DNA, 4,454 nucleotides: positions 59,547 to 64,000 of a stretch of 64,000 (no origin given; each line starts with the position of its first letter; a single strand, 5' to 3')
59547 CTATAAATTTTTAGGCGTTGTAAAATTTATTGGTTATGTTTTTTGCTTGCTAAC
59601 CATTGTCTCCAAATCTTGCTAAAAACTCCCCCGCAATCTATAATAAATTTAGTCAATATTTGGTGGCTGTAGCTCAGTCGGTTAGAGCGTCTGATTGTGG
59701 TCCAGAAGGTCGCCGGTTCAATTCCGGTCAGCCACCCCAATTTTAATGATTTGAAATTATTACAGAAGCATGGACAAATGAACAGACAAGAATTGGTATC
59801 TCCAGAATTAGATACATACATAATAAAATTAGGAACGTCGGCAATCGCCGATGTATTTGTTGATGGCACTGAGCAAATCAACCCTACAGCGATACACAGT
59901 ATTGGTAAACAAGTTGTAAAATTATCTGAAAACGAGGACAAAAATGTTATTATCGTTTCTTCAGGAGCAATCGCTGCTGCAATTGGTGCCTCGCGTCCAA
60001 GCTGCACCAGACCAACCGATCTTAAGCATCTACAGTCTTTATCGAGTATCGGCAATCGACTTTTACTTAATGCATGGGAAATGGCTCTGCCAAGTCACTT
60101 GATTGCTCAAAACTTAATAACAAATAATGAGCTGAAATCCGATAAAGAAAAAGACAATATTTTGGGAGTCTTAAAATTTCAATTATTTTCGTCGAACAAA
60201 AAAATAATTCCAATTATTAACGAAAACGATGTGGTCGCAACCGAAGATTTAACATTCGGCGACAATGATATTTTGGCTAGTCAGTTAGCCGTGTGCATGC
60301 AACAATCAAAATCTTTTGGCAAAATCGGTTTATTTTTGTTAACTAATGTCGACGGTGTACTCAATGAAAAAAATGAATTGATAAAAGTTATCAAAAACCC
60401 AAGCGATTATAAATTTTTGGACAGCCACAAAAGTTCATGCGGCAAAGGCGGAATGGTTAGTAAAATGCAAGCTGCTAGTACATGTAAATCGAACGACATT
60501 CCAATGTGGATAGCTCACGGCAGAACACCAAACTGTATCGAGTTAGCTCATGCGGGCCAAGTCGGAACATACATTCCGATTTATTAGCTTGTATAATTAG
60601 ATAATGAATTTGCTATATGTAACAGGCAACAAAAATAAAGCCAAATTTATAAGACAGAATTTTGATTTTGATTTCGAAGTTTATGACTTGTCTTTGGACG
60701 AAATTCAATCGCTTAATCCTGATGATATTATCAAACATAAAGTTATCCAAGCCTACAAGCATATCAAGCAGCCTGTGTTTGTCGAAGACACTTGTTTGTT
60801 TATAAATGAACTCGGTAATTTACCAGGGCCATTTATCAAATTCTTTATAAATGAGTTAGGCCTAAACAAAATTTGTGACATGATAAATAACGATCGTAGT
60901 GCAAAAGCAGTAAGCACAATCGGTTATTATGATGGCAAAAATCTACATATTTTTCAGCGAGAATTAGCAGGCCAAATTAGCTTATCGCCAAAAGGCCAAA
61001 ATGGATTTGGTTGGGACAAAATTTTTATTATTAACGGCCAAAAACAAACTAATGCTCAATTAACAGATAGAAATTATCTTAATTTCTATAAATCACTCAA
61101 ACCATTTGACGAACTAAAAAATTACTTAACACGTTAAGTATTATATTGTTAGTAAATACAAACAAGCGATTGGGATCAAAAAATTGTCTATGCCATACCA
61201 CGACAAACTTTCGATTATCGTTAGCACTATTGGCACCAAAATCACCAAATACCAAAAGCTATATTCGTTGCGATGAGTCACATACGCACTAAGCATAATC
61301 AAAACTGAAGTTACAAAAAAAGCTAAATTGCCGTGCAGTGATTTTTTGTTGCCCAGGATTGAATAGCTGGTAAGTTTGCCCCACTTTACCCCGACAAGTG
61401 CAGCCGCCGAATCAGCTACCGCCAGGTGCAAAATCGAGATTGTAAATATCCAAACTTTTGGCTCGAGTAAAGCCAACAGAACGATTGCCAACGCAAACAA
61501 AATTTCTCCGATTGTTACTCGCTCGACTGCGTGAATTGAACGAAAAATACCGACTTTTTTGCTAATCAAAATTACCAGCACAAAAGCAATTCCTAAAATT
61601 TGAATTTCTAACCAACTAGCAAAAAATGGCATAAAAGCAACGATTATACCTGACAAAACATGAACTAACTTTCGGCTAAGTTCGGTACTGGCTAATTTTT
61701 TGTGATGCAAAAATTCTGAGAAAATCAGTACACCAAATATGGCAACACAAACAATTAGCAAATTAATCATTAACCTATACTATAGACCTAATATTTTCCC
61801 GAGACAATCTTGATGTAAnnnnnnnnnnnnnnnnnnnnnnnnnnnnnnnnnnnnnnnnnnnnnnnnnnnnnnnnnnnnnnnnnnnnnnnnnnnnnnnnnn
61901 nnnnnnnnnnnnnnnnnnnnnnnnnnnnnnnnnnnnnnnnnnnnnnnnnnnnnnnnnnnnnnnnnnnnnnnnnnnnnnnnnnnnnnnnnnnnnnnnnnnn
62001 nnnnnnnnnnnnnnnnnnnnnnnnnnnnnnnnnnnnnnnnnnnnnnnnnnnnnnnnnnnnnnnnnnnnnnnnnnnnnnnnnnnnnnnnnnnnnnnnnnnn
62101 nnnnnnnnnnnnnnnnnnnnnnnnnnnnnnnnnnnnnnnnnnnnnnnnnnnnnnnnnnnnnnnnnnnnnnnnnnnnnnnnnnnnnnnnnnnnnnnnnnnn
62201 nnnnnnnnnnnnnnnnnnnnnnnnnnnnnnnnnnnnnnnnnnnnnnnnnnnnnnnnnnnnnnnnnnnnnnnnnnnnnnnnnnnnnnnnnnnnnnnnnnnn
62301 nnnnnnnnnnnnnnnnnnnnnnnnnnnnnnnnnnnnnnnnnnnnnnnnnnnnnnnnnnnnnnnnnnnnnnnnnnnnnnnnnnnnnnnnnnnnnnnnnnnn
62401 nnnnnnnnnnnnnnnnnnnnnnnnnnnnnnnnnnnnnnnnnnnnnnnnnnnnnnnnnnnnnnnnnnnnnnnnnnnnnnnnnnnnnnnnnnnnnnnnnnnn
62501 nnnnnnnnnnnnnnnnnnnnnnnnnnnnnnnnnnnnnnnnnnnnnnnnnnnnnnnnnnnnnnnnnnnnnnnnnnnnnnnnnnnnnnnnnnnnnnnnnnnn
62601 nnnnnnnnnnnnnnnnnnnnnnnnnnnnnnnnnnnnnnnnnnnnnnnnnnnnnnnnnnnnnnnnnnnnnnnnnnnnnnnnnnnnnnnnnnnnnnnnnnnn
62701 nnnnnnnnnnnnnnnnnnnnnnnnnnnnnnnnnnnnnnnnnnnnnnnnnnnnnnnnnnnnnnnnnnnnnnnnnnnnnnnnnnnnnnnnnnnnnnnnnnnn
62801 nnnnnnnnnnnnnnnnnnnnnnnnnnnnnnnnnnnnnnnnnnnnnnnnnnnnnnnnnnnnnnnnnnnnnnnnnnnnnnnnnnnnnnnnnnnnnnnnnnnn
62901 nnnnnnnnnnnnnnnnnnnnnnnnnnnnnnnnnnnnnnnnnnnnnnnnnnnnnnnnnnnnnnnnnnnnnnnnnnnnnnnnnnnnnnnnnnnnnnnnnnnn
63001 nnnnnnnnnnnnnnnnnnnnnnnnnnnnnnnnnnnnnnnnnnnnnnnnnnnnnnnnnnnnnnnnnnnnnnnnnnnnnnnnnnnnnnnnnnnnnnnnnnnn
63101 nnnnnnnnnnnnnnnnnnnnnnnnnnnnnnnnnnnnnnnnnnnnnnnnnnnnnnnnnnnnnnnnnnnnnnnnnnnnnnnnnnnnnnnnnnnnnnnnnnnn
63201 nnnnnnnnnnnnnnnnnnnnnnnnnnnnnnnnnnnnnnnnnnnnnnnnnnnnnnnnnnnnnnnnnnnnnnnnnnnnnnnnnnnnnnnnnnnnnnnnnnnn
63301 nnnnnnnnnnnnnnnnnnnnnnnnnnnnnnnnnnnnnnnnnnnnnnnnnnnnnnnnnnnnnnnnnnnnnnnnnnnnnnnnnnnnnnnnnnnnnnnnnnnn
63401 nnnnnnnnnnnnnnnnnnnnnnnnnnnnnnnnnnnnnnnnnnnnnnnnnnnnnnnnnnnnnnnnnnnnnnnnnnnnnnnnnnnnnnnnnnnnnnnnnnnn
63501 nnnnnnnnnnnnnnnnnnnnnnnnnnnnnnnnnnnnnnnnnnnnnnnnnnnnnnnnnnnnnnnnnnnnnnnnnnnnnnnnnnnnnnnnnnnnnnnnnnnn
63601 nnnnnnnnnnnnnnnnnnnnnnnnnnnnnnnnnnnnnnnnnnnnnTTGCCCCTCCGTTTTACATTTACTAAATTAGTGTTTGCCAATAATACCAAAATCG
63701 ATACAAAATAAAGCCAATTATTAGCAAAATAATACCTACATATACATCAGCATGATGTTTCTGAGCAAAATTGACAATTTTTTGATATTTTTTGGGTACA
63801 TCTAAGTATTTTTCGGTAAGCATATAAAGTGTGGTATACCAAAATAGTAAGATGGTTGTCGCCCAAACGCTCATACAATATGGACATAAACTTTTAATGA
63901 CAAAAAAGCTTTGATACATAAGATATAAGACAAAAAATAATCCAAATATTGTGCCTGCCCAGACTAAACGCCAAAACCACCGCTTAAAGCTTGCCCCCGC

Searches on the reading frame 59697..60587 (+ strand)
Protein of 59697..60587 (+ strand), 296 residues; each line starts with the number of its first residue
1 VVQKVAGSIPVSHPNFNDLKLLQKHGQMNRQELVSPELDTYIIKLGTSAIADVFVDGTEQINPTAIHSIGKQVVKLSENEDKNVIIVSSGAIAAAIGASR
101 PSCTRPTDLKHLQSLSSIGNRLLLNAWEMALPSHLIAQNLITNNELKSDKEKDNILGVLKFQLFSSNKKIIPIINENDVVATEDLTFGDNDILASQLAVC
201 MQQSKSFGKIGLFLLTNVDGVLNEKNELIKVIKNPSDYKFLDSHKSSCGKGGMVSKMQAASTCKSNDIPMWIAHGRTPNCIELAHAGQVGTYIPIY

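Call 19: search_protein_families(library=pfam, proteins=[window:59697-60587:+], max_evalue=0.01)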
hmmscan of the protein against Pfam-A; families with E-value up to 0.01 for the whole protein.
window:59697-60587:+ (296 aa): 1 family
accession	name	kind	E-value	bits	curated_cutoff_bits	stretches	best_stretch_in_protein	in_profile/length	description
PF00696.33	AA_kinase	-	2.6e-21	76.8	24.9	1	40-273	2-233/234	Amino acid kinase family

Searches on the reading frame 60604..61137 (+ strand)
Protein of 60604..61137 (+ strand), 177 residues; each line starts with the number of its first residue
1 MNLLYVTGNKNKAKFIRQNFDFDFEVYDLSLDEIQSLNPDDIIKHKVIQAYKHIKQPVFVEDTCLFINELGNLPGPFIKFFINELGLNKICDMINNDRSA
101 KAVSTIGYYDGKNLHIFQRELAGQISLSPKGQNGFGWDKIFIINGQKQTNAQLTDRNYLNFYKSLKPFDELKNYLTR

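Call 6: search_protein_families(library=pfam, proteins=[window:60604-61137:+])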
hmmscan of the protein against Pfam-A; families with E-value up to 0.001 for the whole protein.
window:60604-61137:+ (177 aa): 1 family
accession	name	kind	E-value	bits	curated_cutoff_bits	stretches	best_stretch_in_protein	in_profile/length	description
PF01725.21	Ham1p_like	-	1.7e-31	110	22.5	1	4-156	2-168/186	Ham1 family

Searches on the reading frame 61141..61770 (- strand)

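Call 6: search_protein_families(library=pfam, proteins=[window:61141-61770:-])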
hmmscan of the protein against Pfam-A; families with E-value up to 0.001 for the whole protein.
window:61141-61770:- (209 aa): 0 families

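Call 19: search_protein_families(library=pfam, proteins=[window:61141-61770:-], max_evalue=0.01)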
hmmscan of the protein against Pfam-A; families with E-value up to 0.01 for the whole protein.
window:61141-61770:- (209 aa): 1 family
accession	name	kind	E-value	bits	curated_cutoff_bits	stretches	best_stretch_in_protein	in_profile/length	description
PF01148.25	CTP_transf_1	-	0.0073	16.6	24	1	5-185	25-212/264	Cytidylyltransferase family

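Call 37: search_protein_families(library=ncbifam, proteins=[window:61141-61770:-], max_evalue=0.01)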
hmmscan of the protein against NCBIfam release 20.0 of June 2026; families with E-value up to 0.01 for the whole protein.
window:61141-61770:- (209 aa): 0 families

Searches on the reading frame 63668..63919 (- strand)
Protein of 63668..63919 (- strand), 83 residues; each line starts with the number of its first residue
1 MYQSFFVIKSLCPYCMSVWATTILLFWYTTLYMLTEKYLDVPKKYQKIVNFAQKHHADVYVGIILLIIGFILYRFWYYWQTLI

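Call 19: search_protein_families(library=pfam, proteins=[window:63668-63919:-], max_evalue=0.01)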
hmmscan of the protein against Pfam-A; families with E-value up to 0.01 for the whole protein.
window:63668-63919:- (83 aa): 2 families
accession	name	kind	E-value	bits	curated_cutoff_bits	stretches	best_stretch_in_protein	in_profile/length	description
PF07884.19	VKOR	-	1.6e-07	31.9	27.5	1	1-30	105-134/134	Vitamin K epoxide reductase family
PF07098.16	DUF1360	-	0.0076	16.7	21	0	12-34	59-81/102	Protein of unknown function (DUF1360)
